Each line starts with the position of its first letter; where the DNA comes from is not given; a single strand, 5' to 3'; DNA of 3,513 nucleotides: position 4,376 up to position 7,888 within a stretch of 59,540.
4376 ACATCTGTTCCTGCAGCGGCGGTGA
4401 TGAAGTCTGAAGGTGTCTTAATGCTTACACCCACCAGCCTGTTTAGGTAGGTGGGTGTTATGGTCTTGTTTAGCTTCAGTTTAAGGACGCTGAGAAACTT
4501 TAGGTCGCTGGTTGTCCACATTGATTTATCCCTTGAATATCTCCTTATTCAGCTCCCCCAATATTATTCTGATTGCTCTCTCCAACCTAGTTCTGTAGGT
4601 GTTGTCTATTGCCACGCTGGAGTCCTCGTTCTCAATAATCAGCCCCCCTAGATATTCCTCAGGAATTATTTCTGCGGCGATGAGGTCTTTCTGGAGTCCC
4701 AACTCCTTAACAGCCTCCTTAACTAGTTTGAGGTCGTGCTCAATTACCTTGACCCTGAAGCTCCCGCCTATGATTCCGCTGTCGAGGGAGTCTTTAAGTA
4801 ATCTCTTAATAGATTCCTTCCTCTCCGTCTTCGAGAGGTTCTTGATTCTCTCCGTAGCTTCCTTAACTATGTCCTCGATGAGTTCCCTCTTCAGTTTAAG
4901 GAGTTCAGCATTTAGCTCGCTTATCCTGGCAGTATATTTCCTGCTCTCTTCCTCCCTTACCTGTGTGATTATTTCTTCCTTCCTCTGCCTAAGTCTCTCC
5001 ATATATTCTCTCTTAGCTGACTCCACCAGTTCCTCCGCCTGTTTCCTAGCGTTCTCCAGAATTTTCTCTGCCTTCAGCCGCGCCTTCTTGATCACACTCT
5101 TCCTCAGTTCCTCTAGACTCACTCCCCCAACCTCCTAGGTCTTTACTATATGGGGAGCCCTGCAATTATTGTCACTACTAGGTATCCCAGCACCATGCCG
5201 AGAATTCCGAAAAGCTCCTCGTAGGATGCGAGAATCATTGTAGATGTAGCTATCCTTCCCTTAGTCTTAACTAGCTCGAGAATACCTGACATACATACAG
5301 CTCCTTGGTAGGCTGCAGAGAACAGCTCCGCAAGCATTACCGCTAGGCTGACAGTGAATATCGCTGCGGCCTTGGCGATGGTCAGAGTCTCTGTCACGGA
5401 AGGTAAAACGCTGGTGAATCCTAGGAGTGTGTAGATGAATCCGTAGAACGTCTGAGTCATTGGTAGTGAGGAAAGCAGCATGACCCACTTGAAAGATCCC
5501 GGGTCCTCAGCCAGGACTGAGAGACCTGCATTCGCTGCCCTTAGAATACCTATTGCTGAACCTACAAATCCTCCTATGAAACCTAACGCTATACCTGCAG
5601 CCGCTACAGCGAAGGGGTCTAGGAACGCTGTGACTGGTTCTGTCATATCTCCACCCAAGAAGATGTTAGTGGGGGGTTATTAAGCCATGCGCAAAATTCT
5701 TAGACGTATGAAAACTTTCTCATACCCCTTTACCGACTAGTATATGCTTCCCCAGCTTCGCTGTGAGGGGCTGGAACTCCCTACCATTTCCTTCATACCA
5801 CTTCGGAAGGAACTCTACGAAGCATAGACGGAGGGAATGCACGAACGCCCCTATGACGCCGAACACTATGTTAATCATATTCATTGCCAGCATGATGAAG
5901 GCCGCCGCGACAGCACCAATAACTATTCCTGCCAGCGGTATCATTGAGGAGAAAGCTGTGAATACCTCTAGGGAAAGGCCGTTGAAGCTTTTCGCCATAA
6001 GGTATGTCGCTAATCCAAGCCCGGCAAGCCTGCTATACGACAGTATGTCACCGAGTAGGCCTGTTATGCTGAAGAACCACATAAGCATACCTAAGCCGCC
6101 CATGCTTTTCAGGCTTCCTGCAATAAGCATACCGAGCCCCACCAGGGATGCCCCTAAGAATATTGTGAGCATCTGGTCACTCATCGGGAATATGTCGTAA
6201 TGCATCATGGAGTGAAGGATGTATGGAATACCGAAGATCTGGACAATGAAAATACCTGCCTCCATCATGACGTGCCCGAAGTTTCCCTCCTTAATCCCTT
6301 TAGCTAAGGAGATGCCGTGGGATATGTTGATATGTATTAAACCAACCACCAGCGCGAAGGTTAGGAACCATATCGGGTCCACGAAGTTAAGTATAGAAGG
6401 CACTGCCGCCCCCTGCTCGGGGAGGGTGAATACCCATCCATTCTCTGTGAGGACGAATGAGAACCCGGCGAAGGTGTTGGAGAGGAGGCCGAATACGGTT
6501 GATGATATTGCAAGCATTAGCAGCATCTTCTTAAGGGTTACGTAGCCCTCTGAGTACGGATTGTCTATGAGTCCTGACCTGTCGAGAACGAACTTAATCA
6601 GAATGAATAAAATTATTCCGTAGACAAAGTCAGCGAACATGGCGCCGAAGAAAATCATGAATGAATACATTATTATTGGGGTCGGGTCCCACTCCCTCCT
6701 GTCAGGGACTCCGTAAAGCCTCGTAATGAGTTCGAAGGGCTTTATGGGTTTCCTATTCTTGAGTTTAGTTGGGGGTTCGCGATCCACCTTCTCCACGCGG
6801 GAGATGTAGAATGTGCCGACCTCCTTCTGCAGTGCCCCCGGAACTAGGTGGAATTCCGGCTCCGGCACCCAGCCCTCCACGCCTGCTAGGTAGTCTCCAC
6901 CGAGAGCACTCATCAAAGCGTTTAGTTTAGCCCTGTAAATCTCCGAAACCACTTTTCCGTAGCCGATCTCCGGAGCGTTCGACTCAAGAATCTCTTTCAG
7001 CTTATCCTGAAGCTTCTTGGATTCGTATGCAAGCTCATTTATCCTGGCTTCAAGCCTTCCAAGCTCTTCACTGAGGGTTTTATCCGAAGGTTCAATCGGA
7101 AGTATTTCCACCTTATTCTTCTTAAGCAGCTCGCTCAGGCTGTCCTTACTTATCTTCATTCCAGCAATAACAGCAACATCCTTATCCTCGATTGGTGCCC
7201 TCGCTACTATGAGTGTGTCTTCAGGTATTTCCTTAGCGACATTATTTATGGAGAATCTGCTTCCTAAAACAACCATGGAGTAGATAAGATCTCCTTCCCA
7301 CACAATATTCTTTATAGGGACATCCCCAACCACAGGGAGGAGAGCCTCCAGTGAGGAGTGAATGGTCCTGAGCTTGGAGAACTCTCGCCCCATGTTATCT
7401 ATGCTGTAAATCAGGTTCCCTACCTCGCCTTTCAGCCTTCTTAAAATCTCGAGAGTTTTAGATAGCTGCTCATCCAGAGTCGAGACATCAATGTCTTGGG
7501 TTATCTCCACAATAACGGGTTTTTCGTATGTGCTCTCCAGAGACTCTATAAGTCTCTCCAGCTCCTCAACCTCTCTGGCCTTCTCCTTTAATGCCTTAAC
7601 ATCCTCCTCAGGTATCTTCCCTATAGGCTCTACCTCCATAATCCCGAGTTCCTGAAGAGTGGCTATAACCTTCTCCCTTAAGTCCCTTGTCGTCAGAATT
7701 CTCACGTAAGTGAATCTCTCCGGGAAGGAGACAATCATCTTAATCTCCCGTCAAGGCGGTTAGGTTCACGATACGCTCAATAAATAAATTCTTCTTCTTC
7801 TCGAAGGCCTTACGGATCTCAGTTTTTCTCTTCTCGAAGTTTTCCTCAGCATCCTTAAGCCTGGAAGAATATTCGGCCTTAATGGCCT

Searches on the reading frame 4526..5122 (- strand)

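Call 38: search_protein_families(library=pfam, proteins=[window:4526-5122:-], max_evalue=0.01)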
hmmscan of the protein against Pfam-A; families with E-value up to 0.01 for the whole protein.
window:4526-5122:- (198 aa): 2 families
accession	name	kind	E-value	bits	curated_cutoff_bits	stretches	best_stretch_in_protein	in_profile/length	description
PF01991.23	vATP-synt_E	-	2.4e-17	63.5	24.2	1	12-196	4-199/199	ATP synthase (E/31 kDa) subunit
PF06188.17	HrpE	-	0.00058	20.2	23.5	1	7-102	32-129/191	HrpE/YscL/FliH and V-type ATPase subunit E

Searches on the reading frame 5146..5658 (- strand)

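Call 38: search_protein_families(library=pfam, proteins=[window:5146-5658:-], max_evalue=0.01)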
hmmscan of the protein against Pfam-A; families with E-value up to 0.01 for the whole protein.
window:5146-5658:- (170 aa): 1 family
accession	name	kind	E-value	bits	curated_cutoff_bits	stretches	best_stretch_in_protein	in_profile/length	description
PF00137.26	ATP-synt_C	-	3.3e-12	46.9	24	2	21-79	3-59/60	ATP synthase subunit C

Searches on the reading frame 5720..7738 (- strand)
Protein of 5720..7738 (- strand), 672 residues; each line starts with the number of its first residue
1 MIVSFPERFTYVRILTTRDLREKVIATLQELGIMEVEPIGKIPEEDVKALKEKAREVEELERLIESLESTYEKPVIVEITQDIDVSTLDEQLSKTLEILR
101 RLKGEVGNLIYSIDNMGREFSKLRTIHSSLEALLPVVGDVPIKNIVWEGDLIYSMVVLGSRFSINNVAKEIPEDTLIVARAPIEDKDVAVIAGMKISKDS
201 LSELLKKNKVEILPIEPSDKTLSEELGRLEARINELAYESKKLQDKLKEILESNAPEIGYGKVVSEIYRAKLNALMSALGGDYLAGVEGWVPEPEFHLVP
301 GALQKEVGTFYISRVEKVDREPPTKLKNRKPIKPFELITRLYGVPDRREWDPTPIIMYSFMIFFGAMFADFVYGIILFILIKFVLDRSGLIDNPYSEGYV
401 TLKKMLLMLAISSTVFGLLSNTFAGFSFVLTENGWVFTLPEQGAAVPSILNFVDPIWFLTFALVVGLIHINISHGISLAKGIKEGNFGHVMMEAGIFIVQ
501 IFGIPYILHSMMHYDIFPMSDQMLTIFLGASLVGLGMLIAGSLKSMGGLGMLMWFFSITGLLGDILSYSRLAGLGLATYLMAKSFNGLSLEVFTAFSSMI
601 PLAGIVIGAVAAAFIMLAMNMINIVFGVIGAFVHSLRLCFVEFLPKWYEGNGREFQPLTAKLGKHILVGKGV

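Call 38: search_protein_families(library=pfam, proteins=[window:5720-7738:-], max_evalue=0.01)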
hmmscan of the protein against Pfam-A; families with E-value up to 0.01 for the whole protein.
window:5720-7738:- (672 aa): 1 family
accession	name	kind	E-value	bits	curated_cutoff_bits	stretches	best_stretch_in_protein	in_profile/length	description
PF01496.24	V_ATPase_I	-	2.1e-29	102.5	30.7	2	195-438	217-471/815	V-type ATPase 116kDa subunit family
